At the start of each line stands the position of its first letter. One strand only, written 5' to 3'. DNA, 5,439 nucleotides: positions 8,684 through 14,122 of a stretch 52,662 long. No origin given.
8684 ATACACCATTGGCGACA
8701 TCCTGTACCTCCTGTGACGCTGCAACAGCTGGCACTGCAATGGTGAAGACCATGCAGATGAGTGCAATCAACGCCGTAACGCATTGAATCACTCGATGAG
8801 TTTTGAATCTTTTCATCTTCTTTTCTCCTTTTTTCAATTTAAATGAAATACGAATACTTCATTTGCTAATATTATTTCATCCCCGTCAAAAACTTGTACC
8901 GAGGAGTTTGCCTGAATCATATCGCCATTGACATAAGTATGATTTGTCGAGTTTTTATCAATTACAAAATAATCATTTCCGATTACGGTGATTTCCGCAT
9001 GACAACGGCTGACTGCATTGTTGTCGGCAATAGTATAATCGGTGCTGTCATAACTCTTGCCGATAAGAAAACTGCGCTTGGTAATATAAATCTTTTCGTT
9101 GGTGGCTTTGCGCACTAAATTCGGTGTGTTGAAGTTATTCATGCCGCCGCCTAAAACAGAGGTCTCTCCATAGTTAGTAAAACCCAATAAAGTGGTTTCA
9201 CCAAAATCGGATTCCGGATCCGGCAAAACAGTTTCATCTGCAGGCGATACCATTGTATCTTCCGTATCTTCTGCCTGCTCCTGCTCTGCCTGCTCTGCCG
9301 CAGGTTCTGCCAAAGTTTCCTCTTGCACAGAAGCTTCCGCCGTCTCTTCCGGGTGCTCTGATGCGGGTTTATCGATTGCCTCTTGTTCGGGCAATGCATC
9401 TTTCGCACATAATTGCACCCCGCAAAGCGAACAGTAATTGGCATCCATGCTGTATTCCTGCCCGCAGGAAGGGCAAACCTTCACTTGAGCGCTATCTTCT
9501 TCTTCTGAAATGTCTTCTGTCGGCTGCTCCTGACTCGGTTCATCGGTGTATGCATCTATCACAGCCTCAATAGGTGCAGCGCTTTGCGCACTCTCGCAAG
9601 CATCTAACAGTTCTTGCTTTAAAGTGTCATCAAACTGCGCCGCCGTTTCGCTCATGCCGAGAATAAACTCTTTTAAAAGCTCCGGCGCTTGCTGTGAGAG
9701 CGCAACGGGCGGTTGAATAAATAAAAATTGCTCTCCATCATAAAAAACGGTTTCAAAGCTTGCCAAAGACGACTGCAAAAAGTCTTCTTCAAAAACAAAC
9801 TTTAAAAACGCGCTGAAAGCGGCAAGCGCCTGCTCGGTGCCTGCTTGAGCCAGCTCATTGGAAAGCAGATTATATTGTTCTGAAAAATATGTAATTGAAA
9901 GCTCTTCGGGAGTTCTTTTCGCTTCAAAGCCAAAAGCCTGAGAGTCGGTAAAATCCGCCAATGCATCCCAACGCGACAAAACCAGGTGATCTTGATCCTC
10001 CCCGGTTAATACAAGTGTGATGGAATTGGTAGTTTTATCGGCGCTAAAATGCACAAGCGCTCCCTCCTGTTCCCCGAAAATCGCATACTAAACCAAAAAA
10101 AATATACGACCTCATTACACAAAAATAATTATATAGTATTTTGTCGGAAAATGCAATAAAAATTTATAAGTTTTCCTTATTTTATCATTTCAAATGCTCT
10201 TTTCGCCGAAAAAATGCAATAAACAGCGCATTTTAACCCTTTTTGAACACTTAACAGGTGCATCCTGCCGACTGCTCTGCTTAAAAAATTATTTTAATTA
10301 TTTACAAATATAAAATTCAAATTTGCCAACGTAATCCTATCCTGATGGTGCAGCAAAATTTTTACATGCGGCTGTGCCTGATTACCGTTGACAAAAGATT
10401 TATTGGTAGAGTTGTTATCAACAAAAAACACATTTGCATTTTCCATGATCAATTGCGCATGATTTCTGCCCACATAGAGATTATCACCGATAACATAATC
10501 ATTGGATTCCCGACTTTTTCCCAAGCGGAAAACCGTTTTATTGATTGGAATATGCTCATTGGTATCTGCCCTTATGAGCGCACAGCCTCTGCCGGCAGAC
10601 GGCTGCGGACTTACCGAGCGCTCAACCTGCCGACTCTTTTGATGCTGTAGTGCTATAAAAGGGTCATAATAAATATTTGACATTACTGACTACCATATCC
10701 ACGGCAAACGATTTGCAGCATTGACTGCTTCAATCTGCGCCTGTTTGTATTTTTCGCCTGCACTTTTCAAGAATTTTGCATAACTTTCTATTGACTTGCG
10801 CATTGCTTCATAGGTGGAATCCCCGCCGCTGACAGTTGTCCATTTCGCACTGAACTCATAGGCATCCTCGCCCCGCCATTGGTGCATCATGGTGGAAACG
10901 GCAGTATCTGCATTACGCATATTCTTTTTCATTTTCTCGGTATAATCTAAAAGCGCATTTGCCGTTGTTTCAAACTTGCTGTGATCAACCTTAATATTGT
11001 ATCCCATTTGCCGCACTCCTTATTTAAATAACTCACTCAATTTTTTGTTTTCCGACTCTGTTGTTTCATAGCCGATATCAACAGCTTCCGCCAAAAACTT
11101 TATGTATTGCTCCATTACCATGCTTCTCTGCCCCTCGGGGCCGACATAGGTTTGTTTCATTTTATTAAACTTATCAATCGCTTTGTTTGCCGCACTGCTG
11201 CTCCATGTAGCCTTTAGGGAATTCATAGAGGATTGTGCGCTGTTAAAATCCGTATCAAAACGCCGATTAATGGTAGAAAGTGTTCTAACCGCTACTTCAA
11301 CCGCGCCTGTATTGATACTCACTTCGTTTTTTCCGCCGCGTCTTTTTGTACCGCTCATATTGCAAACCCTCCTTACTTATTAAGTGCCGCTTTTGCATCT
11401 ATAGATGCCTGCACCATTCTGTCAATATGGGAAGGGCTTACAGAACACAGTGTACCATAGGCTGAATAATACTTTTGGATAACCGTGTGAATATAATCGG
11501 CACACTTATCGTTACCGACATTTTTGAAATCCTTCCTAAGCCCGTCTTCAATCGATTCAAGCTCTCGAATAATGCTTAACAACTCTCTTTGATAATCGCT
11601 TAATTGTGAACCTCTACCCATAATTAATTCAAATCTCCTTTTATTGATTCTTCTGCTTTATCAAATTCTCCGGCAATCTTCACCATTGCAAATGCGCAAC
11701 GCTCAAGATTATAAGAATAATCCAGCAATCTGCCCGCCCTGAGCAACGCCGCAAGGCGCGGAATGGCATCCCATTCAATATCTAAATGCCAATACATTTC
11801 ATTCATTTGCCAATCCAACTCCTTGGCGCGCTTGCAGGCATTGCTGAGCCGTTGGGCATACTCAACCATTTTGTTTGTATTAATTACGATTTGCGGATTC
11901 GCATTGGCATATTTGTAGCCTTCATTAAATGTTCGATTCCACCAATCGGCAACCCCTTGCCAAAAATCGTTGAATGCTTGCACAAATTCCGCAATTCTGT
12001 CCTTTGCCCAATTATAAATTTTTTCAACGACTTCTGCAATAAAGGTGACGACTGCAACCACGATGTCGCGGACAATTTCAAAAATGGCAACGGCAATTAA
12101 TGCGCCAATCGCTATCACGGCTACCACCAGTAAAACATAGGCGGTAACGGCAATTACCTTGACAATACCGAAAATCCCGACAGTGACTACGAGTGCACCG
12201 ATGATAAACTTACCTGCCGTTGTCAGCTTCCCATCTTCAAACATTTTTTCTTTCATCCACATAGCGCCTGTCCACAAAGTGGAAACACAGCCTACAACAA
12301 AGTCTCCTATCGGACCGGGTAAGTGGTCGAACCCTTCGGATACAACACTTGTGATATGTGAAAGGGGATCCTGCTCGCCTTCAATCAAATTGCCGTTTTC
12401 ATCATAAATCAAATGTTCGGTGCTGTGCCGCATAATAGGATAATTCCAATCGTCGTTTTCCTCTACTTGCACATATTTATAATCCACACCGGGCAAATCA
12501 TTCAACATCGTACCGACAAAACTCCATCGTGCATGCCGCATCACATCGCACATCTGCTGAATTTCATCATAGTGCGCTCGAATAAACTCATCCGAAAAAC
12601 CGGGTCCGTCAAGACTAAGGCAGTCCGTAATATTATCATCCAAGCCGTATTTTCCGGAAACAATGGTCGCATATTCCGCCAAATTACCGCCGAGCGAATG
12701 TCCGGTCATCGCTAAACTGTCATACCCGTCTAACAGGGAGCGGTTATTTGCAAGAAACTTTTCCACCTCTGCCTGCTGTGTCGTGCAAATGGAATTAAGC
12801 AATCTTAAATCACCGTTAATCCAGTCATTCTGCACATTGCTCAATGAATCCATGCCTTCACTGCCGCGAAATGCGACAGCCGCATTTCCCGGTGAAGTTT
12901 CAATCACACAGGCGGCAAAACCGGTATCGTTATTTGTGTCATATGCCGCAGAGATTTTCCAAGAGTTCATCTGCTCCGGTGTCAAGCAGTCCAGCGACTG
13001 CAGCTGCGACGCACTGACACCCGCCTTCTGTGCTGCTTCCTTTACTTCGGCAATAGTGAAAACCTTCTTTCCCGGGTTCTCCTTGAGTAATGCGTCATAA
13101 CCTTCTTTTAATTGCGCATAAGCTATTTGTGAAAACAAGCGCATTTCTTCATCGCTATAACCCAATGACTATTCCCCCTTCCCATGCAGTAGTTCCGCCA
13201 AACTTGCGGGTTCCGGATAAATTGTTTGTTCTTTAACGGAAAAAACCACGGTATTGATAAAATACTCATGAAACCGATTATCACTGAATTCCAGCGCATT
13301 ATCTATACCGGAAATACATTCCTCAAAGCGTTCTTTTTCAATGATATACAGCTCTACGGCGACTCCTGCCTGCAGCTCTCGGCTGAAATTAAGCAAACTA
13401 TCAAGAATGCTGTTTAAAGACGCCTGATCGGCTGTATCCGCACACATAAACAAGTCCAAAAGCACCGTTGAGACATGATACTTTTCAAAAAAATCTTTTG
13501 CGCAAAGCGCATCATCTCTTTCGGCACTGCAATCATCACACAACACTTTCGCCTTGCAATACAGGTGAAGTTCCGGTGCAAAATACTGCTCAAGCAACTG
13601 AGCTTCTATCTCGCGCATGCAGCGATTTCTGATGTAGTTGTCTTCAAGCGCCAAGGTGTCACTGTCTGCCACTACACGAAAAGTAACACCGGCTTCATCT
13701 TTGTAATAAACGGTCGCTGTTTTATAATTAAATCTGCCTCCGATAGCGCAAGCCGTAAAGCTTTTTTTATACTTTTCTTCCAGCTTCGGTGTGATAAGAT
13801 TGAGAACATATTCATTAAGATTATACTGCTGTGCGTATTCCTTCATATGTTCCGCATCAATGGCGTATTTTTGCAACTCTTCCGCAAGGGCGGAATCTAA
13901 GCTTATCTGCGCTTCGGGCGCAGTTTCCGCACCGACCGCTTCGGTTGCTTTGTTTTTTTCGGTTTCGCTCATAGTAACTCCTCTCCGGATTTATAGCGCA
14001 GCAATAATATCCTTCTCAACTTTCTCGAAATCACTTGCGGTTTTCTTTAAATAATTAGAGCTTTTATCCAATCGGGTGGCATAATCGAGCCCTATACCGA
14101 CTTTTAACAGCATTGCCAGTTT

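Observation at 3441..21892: T7SSb-type secretion locus coupled to a kinase / PP2C / multi-FHA module, with no EssA, EssB or EsaA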

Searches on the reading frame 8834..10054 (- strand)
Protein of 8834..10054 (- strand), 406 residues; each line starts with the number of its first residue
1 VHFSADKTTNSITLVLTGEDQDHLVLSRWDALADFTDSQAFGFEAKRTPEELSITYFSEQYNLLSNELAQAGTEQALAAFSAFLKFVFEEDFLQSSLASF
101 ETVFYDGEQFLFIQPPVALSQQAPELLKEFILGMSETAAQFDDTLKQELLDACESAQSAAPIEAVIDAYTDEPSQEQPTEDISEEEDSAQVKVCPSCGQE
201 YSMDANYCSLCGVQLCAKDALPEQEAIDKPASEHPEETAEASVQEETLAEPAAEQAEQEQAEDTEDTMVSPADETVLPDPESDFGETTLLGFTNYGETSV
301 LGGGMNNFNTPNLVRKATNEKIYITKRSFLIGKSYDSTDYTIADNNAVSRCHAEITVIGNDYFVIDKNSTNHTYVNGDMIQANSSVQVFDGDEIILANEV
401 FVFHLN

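Call 5: search_protein_families(library=pfam, proteins=[window:8834-10054:-], max_evalue=0.01)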
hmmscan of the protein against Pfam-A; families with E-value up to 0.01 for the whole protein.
window:8834-10054:- (406 aa): 6 families
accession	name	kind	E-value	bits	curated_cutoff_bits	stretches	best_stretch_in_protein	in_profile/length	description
PF00498.31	FHA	-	2.8e-14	53.7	20.7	1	330-396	2-66/67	FHA domain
PF13240.11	Zn_Ribbon_1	-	7.8e-05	22.8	25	1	194-212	2-20/23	zinc-ribbon domain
PF16697.10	Yop-YscD_cpl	-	0.00011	22.8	33.2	1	324-391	14-78/94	Inner membrane component of T3SS, cytoplasmic domain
PF12773.13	DZR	-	0.0014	19.2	27.3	1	191-212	24-45/45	Double zinc ribbon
PF10571.15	UPF0547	-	0.0015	19.1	29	1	192-212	1-21/26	Uncharacterised protein family UPF0547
PF17032.10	Zn_ribbon_15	-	0.0081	17.4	28.9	0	186-212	51-73/73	zinc-ribbon family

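Call 33: search_protein_families(library=pfam, proteins=[window:8834-10054:-], max_evalue=5)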
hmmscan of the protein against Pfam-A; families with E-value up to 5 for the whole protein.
window:8834-10054:- (406 aa): 13 families
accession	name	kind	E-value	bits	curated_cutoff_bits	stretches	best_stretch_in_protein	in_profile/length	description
PF00498.31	FHA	-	2.8e-14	53.7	20.7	1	330-396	2-66/67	FHA domain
PF13240.11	Zn_Ribbon_1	-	7.8e-05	22.8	25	1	194-212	2-20/23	zinc-ribbon domain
PF16697.10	Yop-YscD_cpl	-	0.00011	22.8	33.2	1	324-391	14-78/94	Inner membrane component of T3SS, cytoplasmic domain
PF12773.13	DZR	-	0.0014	19.2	27.3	1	191-212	24-45/45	Double zinc ribbon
PF10571.15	UPF0547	-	0.0015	19.1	29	1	192-212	1-21/26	Uncharacterised protein family UPF0547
PF17032.10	Zn_ribbon_15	-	0.0081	17.4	28.9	1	186-212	51-73/73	zinc-ribbon family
PF01363.27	FYVE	-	0.01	16.4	27.8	1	187-219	4-38/67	FYVE zinc finger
PF13248.11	Zn_ribbon_3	-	0.013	15.4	27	1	192-213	3-24/26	zinc-ribbon domain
PF24460.1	DUF7575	-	0.092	12.6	28.5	1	191-213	3-25/28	Domain of unknown function (DUF7575)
PF05810.19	NinF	-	0.11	12.9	27.5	1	194-208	2-16/25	NinF protein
PF18912.6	DZR_2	-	0.11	12.8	27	1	188-215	18-46/56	Double zinc ribbon domain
PF09297.16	Zn_ribbon_NUD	-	0.15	12.3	24.8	1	192-201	22-31/32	NADH pyrophosphatase zinc ribbon domain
PF24445.1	DUF7564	-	1.1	10.2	32.2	1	192-245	6-60/76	Family of unknown function (DUF7564)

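Call 42: find_homologous_proteins(query=window:8834-10054:-, max_evalue=0.00001)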
Query window:8834-10054:- (406 aa): 66 proteins with E <= 0.00001 among 6322 candidates.
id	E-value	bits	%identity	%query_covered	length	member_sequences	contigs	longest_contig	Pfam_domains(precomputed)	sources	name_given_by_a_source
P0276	3.2e-263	891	100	100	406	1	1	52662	PF00498.32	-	-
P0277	2.4e-172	591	70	100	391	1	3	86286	PF13240.12,PF00498.32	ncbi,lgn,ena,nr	ncbi:MAG: FHA domain-containing protein [Clostridia bacterium]|nr:FHA domain-containing protein [Clo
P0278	2.4e-80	289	46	59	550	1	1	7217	PF18912.7,PF00498.32,PF12773.14,PF17032.11,PF02095.22,PF10571.16,PF13248.12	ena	-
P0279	2.5e-77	279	40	100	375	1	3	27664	PF00498.32,PF16697.11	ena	-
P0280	1.0e-74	270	37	100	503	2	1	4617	PF13240.12,PF00498.32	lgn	-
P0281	4.5e-70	255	38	100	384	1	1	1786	PF00498.32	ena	-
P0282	4.6e-70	255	36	100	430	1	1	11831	PF13240.12,PF00498.32,PF12773.14,PF16697.11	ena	-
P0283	2.7e-67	246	67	30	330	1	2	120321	PF00498.32,PF16697.11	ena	-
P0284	4.8e-67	245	37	100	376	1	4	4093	PF00498.32,PF16697.11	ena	-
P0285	3.9e-65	239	35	100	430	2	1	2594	PF13240.12,PF00498.32,PF16697.11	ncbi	-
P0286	1.5e-64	237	38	100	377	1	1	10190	PF00498.32,PF16697.11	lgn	-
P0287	3.9e-63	232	67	30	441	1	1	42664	PF00498.32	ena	-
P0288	8.8e-63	231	37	100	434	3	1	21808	PF00498.32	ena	-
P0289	4.1e-61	225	69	31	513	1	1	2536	PF00498.32,PF16697.11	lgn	-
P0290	1.8e-59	220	36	100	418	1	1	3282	PF13240.12,PF00498.32,PF16697.11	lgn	-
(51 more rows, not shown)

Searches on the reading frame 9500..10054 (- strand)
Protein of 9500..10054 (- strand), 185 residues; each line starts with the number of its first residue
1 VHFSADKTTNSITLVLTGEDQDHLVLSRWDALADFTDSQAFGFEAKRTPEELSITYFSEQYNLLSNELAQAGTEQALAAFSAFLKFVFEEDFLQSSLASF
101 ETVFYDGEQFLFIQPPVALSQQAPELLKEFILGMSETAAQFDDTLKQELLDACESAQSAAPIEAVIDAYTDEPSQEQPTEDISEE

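Call 64: predict_structure(alignment_id=A2)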
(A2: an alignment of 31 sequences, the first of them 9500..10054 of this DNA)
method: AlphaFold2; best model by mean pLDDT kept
length: 185 residues; sequences in the alignment: 31
mean_pLDDT: 88.2   pTM: 0.81
mean pLDDT of the five models: 88.2, 86.2, 85.7, 85.7, 85.4
residues with pLDDT >= 90: 122; 70-90: 44; 50-70: 16; < 50: 3
segments of 3 or more residues with pLDDT < 50: none
pLDDT, mean of each block of 10 residues (from residue 1): 95 92 83 68 91 94 95 94 93 91 94 90 94 94 95 88 92 58 61
secondary structure, 60 per line:
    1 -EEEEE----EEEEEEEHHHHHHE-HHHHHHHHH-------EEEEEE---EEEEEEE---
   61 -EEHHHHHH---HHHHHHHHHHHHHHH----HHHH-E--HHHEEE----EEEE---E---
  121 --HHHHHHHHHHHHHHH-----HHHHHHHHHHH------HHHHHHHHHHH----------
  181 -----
elements in order: E2-6 E11-17 H18-23 H26-34 E42-47 E51-57 H64-69 H73-87 H92-95 E103-105 E110-113 H123-137 H143-153 H160-170

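Call 66: fold_search(model_id=the predicted structure, library=pdb)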
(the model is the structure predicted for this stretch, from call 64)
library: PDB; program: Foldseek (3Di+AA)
matches with E <= 10: 1551; with E <= 0.001: 6
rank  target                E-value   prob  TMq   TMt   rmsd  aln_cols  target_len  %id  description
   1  6z0f_A                1.1e-05  1.00  0.59  0.32   5.2       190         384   16  Crystal structure of the membrane pseudokinase YukC/EssB from Bacillus subtilis T7SS (released 2021-05-19)
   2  6z0f_B                5.7e-05  1.00  0.58  0.32   5.2       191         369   18  Crystal structure of the membrane pseudokinase YukC/EssB from Bacillus subtilis T7SS (released 2021-05-19)
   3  8cba                  1.1e-04  1.00  0.57  0.54   6.2       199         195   15  Crystal structure of N-terminal domain of TraF, protein of a type IV secretion system from E.faecalis (pIP501) (released 2024-02-07)
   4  9qks_C                2.1e-04  1.00  0.58  0.50   5.5       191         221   16  B subtilis Type VIIb Core Unit (T7bCU) + DUF (released 2025-11-26)
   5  4ano                  5.4e-04  1.00  0.59  0.54   4.7       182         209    9  Crystal Structure Geobacillus thermodenitrificans EssB cytoplasmic fragment (released 2012-12-05)
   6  7juw_C                6.5e-04  0.97  0.35  0.25  10.2       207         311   12  Crystal Structure of KSR1:MEK1 in complex with AMP-PNP (released 2020-09-30)
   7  5yt3_A                2.3e-03  0.97  0.37  0.27   8.8       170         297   15  Structure of the Human Mitogen-Activated Protein Kinase Kinase 1 S218D and S222D mutant (released 2018-11-21)
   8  3zm4                  2.8e-03  0.91  0.35  0.25  10.5       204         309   16  Crystal structure of MEK1 in complex with fragment 1 (released 2013-05-22)
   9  6v2w_B                3.0e-03  0.90  0.34  0.24  10.1       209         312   13  Crystal structure of the BRAF:MEK1 kinases in complex with AMPPNP (released 2020-12-02)
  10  7jux_A                3.8e-03  0.98  0.39  0.30   8.5       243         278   11  Crystal Structure of KSR1:MEK1 in complex with AMP-PNP, and allosteric MEK inhibitor Trametinib (released 2020-09-30)
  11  7b36_C                3.8e-03  0.90  0.33  0.26  10.5       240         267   12  MST4 in complex with compound G-5555 (released 2020-12-16)
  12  5eym_A                4.5e-03  0.90  0.36  0.26   9.9       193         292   16  MEK1 IN COMPLEX WITH BI 847325 (released 2016-08-17)
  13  5kkr_C                4.8e-03  0.87  0.35  0.25  10.6       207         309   16  KSR2:MEK1 Complex Bound to the Small Molecule APS-2-79 (released 2016-08-31)
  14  7m0t_B                5.4e-03  0.82  0.34  0.24  10.3       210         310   14  Crystal structure of the BRAF:MEK1 kinases in complex with AMPPNP and Selumetinib (released 2021-04-21)
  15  2x9f                  5.8e-03  0.97  0.40  0.31   7.6       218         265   10  ephB4 kinase domain inhibitor complex (released 2010-09-29)
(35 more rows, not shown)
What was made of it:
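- On T7SSb: A fold-level EssB-like domain exists, but on a soluble FHA protein (call 66).
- The N-domain of the 406-aa protein gives top PDB hits to YukC/EssB, with TM 0.54-0.59 and probability 1.0 (calls 64, 66). The TseJ-like N-domain resembles EssB, a structural T7SSb component (call 66).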

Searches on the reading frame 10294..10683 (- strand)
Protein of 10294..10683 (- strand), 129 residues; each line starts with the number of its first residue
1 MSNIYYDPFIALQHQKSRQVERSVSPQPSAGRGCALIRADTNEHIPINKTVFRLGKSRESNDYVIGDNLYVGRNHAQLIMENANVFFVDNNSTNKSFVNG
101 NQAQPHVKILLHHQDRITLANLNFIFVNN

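Call 5: search_protein_families(library=pfam, proteins=[window:10294-10683:-], max_evalue=0.01)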
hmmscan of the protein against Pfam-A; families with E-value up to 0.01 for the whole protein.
window:10294-10683:- (129 aa): 2 families
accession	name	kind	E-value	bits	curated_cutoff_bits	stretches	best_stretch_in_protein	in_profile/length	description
PF00498.31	FHA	-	3.7e-13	50.1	20.7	1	53-119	2-66/67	FHA domain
PF16697.10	Yop-YscD_cpl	-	7.6e-10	39.4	33.2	1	43-128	10-92/94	Inner membrane component of T3SS, cytoplasmic domain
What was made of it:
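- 10294..10683 (-): FHA-only protein (129 aa) that closes the cargo cassette. Pfam FHA, E 4e-13 (call 5).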

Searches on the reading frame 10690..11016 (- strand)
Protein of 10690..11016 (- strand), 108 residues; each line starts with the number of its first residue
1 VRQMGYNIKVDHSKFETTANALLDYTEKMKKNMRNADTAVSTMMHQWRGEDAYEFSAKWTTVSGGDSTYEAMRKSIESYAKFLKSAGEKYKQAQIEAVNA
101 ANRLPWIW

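Call 5: search_protein_families(library=pfam, proteins=[window:10690-11016:-], max_evalue=0.01)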
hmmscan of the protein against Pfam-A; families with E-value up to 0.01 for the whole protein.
window:10690-11016:- (108 aa): 2 families
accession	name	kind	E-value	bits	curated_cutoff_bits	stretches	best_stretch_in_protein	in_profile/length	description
PF25547.1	WXG100_2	-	2e-05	25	27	1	19-96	35-111/150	WXG100 like domain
PF06013.18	WXG100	-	0.00019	22.1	27.3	1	7-93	1-84/86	Proteins of 100 residues with WXG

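Call 63: search_protein_families(library=ncbifam, proteins=[window:10690-11016:-], max_evalue=0.01)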
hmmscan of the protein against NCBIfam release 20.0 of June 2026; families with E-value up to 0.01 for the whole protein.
window:10690-11016:- (108 aa): 2 families
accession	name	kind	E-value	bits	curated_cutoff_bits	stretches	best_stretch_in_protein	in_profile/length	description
NF035934.1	ESAT6_2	subfamily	1.7e-08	34.5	100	1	7-102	2-94/96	pore-forming ESAT-6 family protein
TIGR03930.1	WXG100_ESAT6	subfamily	0.00013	22.1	44.85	1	8-97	2-88/90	WXG100 family type VII secretion target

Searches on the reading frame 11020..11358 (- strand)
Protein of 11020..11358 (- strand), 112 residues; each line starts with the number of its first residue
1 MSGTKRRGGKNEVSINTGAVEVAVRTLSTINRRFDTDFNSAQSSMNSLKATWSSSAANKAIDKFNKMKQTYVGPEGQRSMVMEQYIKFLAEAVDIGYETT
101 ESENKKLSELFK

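Call 4: search_protein_families(library=pfam, proteins=[window:11020-11358:-], max_evalue=0.01)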
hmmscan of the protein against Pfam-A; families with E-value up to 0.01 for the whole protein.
window:11020-11358:- (112 aa): 3 families
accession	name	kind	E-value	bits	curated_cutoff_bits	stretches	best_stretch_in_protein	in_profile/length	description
PF06013.18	WXG100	-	0.00073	20.2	27.3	1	13-70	2-59/86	Proteins of 100 residues with WXG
PF04108.17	ATG17_like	-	0.0024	17.8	43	1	17-107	37-105/355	Autophagy protein ATG17-like domain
PF20597.4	pAdhesive_15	-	0.0064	16.9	23.8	1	11-83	82-149/254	Putative Ice-binding-like adhesive domain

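Call 63: search_protein_families(library=ncbifam, proteins=[window:11020-11358:-], max_evalue=0.01)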
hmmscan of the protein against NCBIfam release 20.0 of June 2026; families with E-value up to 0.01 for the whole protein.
window:11020-11358:- (112 aa): 2 families
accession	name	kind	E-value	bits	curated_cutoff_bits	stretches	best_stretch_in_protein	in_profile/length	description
NF035934.1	ESAT6_2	subfamily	8.4e-12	45.2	100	1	12-103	2-88/96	pore-forming ESAT-6 family protein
TIGR03930.1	WXG100_ESAT6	subfamily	0.00018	21.7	44.85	1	13-71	2-60/90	WXG100 family type VII secretion target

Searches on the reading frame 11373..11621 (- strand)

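Call 4: search_protein_families(library=pfam, proteins=[window:11373-11621:-], max_evalue=0.01)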
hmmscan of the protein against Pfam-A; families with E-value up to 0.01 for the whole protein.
window:11373-11621:- (82 aa): 0 families

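Call 33: search_protein_families(library=pfam, proteins=[window:11373-11621:-], max_evalue=5)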
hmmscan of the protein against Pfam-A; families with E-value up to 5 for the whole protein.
window:11373-11621:- (82 aa): 2 families
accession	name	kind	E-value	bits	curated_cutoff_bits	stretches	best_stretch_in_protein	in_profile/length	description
PF04108.17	ATG17_like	-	0.13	12.2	43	1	6-58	254-308/355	Autophagy protein ATG17-like domain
PF11427.14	HTH_Tnp_Tc3_1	-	0.14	12.5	21.1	1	3-23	1-21/50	Tc3 transposase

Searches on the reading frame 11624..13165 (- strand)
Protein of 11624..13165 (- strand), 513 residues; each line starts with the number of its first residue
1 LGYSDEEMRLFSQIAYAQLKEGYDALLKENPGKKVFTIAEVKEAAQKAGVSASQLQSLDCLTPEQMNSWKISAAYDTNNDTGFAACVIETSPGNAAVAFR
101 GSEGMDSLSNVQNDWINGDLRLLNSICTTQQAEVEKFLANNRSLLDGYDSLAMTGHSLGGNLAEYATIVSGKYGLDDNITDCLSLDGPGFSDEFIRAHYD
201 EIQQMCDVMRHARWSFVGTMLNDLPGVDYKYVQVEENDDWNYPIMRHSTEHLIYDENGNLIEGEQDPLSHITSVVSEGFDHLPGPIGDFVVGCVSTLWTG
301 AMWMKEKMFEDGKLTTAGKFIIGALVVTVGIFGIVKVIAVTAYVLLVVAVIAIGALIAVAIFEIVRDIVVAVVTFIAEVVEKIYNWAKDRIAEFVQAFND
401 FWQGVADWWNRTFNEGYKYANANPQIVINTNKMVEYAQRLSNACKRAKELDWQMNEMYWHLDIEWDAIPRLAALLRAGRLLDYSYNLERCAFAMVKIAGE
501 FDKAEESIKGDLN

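Call 4: search_protein_families(library=pfam, proteins=[window:11624-13165:-], max_evalue=0.01)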
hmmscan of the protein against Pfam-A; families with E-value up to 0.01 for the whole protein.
window:11624-13165:- (513 aa): 3 families
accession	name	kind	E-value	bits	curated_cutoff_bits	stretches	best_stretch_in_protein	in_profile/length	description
PF11187.14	Mbeg1-like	-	1.5e-14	54.4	21.1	1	75-223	19-157/224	Mbeg1-like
PF01764.32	Lipase_3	-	0.00078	19.8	22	1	118-200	37-115/140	Lipase (class 3)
PF00335.26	Tetraspanin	-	0.0018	18.4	32.1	1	290-456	13-156/225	Tetraspanin family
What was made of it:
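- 11624..13165 (-): Lipase toxin 2 (reverse arrangement). Pfam Mbeg1-like and Lipase_3 (call 4).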

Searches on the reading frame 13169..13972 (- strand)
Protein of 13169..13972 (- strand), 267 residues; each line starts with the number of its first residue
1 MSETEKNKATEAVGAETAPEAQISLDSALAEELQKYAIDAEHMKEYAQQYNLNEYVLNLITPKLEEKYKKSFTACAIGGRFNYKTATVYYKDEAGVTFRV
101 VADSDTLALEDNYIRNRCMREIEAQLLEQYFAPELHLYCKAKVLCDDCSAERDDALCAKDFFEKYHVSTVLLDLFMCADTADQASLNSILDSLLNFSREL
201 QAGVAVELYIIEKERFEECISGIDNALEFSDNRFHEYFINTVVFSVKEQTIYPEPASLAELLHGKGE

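Call 4: search_protein_families(library=pfam, proteins=[window:13169-13972:-], max_evalue=0.01)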
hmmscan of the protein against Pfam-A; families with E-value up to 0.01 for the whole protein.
window:13169-13972:- (267 aa): 0 families

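Call 33: search_protein_families(library=pfam, proteins=[window:13169-13972:-], max_evalue=5)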
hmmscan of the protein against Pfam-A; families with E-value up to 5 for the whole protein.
window:13169-13972:- (267 aa): 0 families
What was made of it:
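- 13169..13972 (-): 267-aa protein that precedes lipase 2. It is a probable cognate immunity or partner protein and has no signal peptide. No Pfam hit (calls 4, 33).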

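Call 63: search_protein_families(library=ncbifam, proteins=[window:13169-13972:-], max_evalue=0.01)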
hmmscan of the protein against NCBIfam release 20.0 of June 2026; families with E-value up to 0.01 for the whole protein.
window:13169-13972:- (267 aa): 0 families
